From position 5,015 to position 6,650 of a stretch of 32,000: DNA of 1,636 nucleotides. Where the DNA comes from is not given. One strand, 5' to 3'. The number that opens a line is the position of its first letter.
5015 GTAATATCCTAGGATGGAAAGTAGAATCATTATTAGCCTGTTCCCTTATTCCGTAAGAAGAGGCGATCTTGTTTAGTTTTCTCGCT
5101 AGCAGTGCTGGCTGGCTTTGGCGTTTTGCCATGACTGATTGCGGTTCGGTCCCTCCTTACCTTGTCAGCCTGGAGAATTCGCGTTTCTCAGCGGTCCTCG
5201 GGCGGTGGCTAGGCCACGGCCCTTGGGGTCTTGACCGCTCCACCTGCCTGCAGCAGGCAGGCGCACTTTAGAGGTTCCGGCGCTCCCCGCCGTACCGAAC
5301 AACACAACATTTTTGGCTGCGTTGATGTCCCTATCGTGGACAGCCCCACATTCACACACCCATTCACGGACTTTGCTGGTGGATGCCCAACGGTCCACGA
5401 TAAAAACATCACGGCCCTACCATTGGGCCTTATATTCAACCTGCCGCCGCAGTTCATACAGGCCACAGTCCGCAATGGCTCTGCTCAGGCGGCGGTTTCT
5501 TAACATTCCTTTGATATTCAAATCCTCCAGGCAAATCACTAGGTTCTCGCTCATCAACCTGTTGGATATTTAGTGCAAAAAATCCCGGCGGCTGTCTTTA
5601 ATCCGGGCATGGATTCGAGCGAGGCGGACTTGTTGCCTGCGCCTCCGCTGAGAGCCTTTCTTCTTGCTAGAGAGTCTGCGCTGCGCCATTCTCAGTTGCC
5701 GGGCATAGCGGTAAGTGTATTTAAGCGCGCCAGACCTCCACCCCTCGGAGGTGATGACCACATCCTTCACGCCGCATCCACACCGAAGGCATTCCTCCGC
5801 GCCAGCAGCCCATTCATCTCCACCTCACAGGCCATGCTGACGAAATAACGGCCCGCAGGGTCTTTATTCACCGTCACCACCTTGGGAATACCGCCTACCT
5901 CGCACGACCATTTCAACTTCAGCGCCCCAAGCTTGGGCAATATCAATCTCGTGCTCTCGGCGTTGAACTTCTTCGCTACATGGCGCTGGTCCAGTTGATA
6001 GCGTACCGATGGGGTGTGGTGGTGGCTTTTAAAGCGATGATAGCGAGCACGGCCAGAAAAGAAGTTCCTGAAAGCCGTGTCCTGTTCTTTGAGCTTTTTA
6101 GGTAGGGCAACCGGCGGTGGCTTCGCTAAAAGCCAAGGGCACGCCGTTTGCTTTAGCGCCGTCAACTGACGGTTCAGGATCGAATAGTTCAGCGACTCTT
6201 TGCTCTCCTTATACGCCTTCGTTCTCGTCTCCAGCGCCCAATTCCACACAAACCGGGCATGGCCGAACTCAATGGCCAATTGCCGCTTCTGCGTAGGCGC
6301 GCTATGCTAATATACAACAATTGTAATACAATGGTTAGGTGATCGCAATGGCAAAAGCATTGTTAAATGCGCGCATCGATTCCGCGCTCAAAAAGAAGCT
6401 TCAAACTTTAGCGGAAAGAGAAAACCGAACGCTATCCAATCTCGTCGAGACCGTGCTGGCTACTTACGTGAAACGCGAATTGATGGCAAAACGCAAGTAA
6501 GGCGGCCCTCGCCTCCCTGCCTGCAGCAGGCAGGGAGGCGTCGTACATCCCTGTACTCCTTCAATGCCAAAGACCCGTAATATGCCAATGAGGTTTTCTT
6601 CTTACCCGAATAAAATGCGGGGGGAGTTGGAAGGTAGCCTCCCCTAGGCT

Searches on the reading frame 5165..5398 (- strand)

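Call 5: search_protein_families(library=pfam, proteins=[window:5165-5398:-], max_evalue=1)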
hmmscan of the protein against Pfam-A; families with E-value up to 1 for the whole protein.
window:5165-5398:- (77 aa): 1 family
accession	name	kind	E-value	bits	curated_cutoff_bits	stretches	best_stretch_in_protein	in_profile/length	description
PF07282.18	Cas12f1-like_TNB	-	2e-07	31.5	26.3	1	10-31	38-60/60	Cas12f1-like, TNB domain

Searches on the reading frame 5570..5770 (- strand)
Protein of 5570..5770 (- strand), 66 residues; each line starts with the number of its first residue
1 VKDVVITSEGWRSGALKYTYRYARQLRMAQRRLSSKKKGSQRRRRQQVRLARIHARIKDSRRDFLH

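Call 5: search_protein_families(library=pfam, proteins=[window:5570-5770:-], max_evalue=1)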
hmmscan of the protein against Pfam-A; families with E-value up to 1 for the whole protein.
window:5570-5770:- (66 aa): 1 family
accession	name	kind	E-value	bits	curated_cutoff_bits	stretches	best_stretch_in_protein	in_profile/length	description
PF01385.25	OrfB_IS605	-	1.8e-08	35.1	30.5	1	18-66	45-93/120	Probable transposase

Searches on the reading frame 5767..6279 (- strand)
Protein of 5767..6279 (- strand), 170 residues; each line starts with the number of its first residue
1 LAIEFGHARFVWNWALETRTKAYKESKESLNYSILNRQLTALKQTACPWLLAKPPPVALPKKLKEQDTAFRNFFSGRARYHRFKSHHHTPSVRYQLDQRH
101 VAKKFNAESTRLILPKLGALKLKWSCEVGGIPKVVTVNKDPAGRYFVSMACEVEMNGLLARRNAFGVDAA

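Call 5: search_protein_families(library=pfam, proteins=[window:5767-6279:-], max_evalue=1)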
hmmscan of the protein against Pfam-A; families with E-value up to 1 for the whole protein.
window:5767-6279:- (170 aa): 1 family
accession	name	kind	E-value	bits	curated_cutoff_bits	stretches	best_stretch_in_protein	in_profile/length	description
PF12323.14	HTH_OrfB_IS605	-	1.8e-08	34.1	21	1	5-27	24-46/47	Helix-turn-helix domain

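Call 43: find_related_loci(query=window:5767-6279:-, collection=metagenome_contigs, flank=2500)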
Query window:5767-6279:- (170 aa) in metagenome_contigs; peptide patterns used: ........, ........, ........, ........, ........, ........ (x = any residue, [..] = any of these).
126 stretches matched a pattern; 16 encode a relative of the query (tblastn E <= 1e-3); 16 distinct loci.
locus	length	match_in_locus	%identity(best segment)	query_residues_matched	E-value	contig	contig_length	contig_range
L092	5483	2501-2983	42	1-168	2e-38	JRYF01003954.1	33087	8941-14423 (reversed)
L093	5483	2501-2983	43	1-168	2e-37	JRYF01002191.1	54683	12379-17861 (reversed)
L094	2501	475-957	41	1-168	1e-37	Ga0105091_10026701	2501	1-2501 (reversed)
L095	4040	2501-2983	42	1-168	4e-36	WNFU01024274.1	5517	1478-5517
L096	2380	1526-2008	43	1-168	2e-35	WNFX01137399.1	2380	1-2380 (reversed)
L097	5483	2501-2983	39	1-168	1e-35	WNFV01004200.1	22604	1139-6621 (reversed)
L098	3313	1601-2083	43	1-168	2e-35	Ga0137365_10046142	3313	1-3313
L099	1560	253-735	40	1-168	7e-36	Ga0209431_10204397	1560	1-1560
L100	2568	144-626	43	1-168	4e-35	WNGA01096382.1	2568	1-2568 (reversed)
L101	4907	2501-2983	44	1-168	4e-35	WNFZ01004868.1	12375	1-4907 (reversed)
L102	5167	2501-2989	44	1-168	3e-34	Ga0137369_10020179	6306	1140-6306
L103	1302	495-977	40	1-168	3e-34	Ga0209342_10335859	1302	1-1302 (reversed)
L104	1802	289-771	40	1-168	1e-33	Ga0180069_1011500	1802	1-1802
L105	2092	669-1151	37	1-168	3e-32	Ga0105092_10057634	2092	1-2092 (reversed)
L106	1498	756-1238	35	1-168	6e-31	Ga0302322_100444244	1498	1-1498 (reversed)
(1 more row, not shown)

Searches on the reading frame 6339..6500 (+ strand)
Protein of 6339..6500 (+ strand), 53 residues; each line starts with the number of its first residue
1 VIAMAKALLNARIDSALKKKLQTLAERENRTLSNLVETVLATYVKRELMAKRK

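Call 5: search_protein_families(library=pfam, proteins=[window:6339-6500:+], max_evalue=1)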
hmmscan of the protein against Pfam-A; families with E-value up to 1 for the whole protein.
window:6339-6500:+ (53 aa): 4 families
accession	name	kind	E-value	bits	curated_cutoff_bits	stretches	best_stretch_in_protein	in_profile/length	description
PF01402.27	RHH_1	-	7.4e-05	23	20.5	1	9-46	2-39/39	Ribbon-helix-helix protein, copG family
PF07878.17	RHH_5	-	0.00084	19.5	26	1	16-45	11-40/43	CopG-like RHH_1 or ribbon-helix-helix domain, RHH_5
PF19891.5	DUF6364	-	0.019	15.8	27.3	1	9-47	5-41/70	Family of unknown function (DUF6364)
PF03052.20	Adeno_52K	-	0.047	13.6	25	1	7-47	150-190/201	Adenoviral protein L1 52/55-kDa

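Call 6: search_protein_families(library=ncbifam, proteins=[window:6339-6500:+], max_evalue=1)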
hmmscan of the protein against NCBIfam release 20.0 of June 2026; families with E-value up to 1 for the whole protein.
window:6339-6500:+ (53 aa): 4 families
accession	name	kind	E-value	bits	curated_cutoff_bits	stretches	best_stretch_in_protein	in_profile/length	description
NF041551.1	YlcI_YnfO_N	subfamily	0.0016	18.4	30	1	8-46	4-41/42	YlcI/YnfO family protein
NF048017.1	antitoxin_RelB_like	equivalog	0.0028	17.8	50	1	12-44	1-33/70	type II toxin-antitoxin system RelB family antitoxin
TIGR02384.1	RelB_DinJ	subfamily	0.0034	17.6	45.65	1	4-46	1-43/85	type II toxin-antitoxin system RelB/DinJ family antitoxin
NF008412.0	PRK11235.1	equivalog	0.031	14.5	96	1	8-44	3-38/80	type II toxin-antitoxin system RelB/DinJ family antitoxin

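Call 34: find_homologous_proteins(query=window:6339-6500:+, max_evalue=0.01)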
Query window:6339-6500:+ (53 aa): 3 proteins with E <= 0.01 among 3 candidates.
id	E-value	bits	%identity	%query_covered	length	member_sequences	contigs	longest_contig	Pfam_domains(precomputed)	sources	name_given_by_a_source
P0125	7.6e-21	89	100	94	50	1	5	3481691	PF01402.28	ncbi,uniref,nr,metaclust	ncbi:ribbon-helix-helix protein, CopG family [Nitrosococcus oceani]|uniref:CopG family transcription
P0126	7.4e-16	73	87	89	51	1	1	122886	-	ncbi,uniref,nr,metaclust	ncbi:CopG family transcriptional regulator [Nitrosococcus oceani C-27]|uniref:CopG family transcript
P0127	2.5e-14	69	78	94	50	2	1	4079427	PF01402.28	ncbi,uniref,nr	ncbi:ribbon-helix-helix protein, CopG family [Nitrosococcus halophilus]|uniref:ribbon-helix-helix pr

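Call 35: find_encoding_contigs(protein=P0126, flank=3000, max_places=4)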
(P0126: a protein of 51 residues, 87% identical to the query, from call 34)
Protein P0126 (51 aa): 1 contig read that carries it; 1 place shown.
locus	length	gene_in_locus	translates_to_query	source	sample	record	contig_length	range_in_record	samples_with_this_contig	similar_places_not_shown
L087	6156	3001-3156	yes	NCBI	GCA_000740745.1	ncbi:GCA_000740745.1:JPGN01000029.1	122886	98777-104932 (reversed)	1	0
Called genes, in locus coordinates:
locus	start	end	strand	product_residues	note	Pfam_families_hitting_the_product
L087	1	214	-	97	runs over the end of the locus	PF14026:SCO4226-like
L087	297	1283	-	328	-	PF03631:Virul_fac_BrkB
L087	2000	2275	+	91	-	PF13586:DDE_Tnp_1_2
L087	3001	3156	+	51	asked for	-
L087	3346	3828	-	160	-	-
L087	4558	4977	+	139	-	PF16998:17kDa_Anti_2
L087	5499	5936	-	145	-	PF12697:Abhydrolase_6, PF12146:Hydrolase_4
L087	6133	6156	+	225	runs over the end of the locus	PF01694:Rhomboid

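Call 36: find_encoding_contigs(protein=P0127, flank=3000, max_places=4)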
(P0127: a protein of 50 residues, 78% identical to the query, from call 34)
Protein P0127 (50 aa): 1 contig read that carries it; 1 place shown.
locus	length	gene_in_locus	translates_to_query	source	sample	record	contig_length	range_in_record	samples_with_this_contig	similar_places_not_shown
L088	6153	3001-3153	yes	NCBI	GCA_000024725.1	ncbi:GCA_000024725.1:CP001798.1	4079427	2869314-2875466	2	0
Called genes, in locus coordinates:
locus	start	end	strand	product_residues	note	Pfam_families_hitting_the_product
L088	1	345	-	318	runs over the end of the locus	PF00389:2-Hacid_dh, PF02826:2-Hacid_dh_C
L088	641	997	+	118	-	PF08850:DUF1820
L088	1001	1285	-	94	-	PF05899:Cupin_3, PF07883:Cupin_2, PF02311:AraC_binding (weak)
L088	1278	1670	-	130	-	PF09350:DJC28_CD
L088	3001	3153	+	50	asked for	PF01402:RHH_1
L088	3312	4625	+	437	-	PF12867:DinB_2, PF03781:FGE-sulfatase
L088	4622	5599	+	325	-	PF10017:Methyltransf_33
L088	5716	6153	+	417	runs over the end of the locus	PF00464:SHMT, PF00155:Aminotran_1_2 (weak)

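Call 37: find_encoding_contigs(protein=P0125, flank=3000, max_places=6)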
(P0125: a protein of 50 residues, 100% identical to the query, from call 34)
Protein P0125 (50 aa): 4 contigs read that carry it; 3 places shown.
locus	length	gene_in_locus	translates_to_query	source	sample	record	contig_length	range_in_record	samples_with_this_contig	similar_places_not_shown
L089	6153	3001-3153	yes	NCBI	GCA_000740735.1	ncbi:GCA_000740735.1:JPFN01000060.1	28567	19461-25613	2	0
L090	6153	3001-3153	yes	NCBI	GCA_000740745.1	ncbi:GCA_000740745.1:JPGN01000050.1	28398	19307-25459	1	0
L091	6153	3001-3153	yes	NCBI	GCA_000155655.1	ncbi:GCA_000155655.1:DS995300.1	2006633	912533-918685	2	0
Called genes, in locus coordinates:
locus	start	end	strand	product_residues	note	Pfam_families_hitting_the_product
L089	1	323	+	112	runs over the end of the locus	PF02452:PemK_toxin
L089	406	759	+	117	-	-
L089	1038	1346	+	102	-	-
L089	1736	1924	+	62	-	-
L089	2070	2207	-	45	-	-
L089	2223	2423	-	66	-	PF01385:OrfB_IS605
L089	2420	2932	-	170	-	PF12323:HTH_OrfB_IS605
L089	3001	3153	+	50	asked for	PF01402:RHH_1 (faint)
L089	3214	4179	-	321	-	PF01435:Peptidase_M48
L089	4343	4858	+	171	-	PF00011:HSP20, PF17886:ArsA_HSP20 (weak)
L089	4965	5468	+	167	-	PF06146:PsiE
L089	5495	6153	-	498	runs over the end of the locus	PF00474:SSF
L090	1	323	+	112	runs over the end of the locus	PF02452:PemK_toxin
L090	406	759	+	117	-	-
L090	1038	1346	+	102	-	-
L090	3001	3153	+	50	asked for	PF01402:RHH_1 (faint)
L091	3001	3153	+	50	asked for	PF01402:RHH_1 (faint)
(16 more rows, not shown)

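Call 49: search_solved_structures(query=window:6348-6500:+, max_evalue=10, show_alignments=2)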
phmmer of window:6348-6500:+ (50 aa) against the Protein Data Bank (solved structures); distinct sequences matched with E-value up to 10: 2.
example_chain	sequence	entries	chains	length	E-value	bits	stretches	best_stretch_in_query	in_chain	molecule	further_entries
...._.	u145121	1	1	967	0.18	15.6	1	7-42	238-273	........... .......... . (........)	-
9r2l_A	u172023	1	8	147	1.6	12.7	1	13-36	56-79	N37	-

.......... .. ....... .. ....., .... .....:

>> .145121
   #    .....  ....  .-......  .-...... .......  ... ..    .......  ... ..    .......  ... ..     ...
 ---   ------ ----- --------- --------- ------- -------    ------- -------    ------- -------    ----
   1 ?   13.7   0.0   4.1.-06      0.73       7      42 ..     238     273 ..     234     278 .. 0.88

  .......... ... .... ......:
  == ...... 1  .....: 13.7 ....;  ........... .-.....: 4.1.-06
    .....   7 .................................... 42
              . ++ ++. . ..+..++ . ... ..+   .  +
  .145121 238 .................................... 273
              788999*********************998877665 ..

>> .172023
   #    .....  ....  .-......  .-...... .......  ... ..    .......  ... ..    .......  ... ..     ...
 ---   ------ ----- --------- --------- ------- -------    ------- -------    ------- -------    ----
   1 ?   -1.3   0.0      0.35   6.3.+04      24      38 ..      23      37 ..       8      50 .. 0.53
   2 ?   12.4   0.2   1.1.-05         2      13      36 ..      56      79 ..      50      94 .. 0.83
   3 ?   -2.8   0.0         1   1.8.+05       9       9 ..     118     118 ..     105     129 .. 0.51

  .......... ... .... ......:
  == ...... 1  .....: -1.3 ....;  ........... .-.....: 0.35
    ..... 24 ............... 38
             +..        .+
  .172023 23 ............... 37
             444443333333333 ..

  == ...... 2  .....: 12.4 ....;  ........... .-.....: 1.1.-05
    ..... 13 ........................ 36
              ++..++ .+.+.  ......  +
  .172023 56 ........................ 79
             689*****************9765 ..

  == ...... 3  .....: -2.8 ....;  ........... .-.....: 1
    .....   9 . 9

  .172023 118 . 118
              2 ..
